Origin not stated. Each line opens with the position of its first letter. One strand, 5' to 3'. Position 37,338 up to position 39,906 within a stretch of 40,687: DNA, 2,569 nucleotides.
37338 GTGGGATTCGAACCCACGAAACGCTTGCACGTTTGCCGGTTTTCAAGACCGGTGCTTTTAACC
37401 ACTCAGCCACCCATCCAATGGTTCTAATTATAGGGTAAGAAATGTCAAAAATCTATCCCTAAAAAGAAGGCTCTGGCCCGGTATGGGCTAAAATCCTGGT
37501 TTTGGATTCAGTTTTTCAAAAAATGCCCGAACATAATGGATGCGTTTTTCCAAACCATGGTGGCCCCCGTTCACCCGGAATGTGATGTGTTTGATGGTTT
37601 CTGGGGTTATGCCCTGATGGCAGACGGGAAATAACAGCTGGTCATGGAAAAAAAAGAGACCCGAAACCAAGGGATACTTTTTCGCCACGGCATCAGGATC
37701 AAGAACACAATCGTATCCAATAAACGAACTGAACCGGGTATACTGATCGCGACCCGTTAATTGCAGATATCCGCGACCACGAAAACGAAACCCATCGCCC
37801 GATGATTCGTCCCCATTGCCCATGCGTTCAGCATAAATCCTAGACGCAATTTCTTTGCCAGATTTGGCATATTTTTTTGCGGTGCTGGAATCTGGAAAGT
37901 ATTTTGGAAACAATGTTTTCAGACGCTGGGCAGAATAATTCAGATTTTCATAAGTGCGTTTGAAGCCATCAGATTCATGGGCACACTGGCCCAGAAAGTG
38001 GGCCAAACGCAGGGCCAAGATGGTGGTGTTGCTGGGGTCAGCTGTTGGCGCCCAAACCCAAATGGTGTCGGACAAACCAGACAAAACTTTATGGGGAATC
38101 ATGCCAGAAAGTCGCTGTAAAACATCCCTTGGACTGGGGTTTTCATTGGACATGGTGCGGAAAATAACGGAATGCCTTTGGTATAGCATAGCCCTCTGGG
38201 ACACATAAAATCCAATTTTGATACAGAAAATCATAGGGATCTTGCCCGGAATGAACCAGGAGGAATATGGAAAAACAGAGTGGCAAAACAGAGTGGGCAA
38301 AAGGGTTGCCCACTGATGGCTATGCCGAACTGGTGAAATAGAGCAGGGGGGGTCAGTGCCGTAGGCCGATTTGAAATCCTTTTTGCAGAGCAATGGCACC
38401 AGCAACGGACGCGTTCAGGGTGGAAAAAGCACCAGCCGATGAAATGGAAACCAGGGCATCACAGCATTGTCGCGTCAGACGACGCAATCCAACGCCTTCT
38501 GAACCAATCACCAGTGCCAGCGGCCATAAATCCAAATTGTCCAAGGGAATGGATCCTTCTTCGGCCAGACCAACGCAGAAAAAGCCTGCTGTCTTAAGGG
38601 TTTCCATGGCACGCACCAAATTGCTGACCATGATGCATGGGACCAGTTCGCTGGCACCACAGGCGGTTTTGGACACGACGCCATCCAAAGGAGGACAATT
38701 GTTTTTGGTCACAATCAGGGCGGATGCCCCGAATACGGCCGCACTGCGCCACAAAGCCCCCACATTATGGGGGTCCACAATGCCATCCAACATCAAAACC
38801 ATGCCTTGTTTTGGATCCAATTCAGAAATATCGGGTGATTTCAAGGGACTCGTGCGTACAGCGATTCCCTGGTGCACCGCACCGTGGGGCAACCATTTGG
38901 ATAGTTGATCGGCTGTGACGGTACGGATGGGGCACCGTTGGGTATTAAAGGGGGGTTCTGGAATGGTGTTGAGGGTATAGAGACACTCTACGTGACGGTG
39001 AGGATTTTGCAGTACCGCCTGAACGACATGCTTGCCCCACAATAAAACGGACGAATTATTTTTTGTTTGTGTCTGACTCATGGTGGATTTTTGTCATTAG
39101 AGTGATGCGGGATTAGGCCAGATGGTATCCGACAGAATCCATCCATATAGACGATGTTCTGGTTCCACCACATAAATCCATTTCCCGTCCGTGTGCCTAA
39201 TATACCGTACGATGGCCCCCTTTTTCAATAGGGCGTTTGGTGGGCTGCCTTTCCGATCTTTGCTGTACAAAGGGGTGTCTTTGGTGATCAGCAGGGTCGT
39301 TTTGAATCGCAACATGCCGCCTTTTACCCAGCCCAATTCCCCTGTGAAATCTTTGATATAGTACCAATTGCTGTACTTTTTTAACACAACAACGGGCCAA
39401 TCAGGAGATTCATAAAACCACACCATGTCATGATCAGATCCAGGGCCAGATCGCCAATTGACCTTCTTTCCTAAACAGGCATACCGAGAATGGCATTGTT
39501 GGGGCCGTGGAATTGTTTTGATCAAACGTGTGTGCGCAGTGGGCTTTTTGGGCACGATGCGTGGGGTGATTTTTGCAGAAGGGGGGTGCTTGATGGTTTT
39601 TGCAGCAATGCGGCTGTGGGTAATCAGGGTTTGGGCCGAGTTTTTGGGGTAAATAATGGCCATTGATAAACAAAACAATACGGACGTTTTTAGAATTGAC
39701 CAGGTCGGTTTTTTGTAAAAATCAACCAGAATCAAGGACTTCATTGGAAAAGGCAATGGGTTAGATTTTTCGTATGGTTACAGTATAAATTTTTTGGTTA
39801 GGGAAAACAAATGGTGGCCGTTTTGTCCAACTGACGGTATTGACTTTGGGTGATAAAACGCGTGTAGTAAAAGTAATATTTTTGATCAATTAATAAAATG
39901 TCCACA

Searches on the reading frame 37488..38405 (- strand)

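Call 85: search_protein_families(library=pfam, proteins=[window:37488-38405:-], max_evalue=0.001)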
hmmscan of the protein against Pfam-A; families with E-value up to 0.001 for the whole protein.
window:37488-38405:- (305 aa): 1 family
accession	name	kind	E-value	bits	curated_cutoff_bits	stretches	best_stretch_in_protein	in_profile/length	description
PF00182.24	Glyco_hydro_19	-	0.00015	22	25.5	0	203-267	102-169/232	Chitinase class I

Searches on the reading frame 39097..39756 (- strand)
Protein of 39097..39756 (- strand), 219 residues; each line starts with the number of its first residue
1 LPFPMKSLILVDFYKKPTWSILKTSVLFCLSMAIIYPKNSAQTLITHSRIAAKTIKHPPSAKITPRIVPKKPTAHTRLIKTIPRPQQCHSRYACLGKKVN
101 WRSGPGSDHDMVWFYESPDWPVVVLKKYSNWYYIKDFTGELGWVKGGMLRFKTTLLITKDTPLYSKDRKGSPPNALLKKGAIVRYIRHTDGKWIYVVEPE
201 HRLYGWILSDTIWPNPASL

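Call 85: search_protein_families(library=pfam, proteins=[window:39097-39756:-], max_evalue=0.001)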
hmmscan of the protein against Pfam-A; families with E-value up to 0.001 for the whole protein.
window:39097-39756:- (219 aa): 2 families
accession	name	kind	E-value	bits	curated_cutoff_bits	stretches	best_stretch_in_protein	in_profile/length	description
PF06347.19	SH3_4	-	1.7e-11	44.2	24.1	1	97-147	3-52/56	Bacterial SH3 domain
PF08239.17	SH3_3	-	4.7e-08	33.5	27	0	121-149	24-53/54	Bacterial SH3 domain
